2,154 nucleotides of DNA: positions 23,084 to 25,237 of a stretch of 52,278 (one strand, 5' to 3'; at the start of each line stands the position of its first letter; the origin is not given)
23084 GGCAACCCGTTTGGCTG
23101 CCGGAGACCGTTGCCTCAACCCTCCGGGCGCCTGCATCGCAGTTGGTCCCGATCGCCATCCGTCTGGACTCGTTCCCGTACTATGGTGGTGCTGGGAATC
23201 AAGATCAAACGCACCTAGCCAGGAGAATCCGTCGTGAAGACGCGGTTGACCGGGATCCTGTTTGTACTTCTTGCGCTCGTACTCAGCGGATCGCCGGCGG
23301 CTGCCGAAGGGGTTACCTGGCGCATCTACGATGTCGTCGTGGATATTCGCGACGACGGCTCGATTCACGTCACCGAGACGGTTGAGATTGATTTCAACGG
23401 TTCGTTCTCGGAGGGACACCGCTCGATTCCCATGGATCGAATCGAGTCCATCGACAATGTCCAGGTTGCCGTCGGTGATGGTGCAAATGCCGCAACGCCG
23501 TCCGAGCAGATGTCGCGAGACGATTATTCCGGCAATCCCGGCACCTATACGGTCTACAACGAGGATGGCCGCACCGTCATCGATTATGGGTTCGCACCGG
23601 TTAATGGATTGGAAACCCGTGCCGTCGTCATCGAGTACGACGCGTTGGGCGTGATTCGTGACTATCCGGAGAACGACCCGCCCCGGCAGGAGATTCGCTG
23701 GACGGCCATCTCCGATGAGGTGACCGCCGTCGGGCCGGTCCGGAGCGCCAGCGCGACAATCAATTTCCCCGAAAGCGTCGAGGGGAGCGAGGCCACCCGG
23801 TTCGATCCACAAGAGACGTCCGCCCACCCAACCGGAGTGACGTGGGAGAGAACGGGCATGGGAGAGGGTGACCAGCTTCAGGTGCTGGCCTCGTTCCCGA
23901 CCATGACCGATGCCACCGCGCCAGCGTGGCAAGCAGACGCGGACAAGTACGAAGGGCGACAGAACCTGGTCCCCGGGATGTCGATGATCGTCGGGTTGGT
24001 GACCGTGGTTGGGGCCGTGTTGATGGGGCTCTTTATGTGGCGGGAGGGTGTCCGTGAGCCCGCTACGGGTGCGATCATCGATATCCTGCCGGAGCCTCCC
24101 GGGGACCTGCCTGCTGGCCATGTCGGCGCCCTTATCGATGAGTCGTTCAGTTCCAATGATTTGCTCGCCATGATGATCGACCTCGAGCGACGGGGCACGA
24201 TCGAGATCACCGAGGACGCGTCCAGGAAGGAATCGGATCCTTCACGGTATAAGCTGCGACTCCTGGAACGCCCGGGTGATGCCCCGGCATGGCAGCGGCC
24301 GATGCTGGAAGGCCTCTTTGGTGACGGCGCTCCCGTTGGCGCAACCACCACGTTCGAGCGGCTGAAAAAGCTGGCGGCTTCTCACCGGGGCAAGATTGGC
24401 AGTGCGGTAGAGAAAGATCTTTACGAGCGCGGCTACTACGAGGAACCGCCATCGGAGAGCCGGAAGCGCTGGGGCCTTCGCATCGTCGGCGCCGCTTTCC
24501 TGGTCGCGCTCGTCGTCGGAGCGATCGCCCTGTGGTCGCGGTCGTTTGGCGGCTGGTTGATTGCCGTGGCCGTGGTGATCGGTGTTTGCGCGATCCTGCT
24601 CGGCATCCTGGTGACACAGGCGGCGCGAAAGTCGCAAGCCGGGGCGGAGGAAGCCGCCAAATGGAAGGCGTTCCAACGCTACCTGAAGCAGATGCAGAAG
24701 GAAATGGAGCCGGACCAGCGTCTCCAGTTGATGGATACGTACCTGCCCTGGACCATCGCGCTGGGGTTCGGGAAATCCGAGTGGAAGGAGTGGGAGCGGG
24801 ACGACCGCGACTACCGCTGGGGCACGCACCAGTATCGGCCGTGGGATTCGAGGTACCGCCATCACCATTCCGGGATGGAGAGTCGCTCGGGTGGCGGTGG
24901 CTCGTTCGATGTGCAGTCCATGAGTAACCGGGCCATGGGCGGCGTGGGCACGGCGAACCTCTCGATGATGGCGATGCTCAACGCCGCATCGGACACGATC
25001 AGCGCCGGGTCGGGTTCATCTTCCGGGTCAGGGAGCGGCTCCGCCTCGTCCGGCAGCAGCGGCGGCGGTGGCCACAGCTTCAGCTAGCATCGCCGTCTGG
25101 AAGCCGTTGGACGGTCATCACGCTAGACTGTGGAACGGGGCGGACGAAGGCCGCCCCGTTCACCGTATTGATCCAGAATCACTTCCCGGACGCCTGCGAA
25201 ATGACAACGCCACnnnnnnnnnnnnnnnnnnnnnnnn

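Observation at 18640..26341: Tandem array of four DUF2207-type membrane-protein paralogs with no LemA partner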

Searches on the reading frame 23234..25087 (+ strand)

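Call 3: search_protein_families(library=pfam, proteins=[window:23234-25087:+], max_evalue=0.01)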
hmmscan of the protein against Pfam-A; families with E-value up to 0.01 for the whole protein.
window:23234-25087:+ (617 aa): 2 families
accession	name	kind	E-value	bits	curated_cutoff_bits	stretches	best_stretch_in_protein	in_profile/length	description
PF20990.2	DUF2207_C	-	3.1e-27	96.3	33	1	287-514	7-241/247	Predicted membrane protein (DUF2207) C-terminal domain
PF09972.14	DUF2207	-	2.5e-12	47.8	24.4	1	32-217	5-168/172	Predicted membrane protein (DUF2207) N-terminal domain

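Call 4: search_protein_families(library=ncbifam, proteins=[window:23234-25087:+], max_evalue=0.01)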
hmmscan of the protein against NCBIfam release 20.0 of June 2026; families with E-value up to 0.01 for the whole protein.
window:23234-25087:+ (617 aa): 1 family
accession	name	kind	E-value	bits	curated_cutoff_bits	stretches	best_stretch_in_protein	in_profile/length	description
TIGR04222.1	near_uncomplex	domain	9.7e-05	22.1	43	1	258-486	5-209/229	TIGR04222 domain-containing membrane protein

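Call 83: search_protein_families(library=padloc, proteins=[window:23234-25087:+], max_evalue=0.01)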
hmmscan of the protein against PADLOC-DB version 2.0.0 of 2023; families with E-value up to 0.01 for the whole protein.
window:23234-25087:+ (617 aa): 0 families
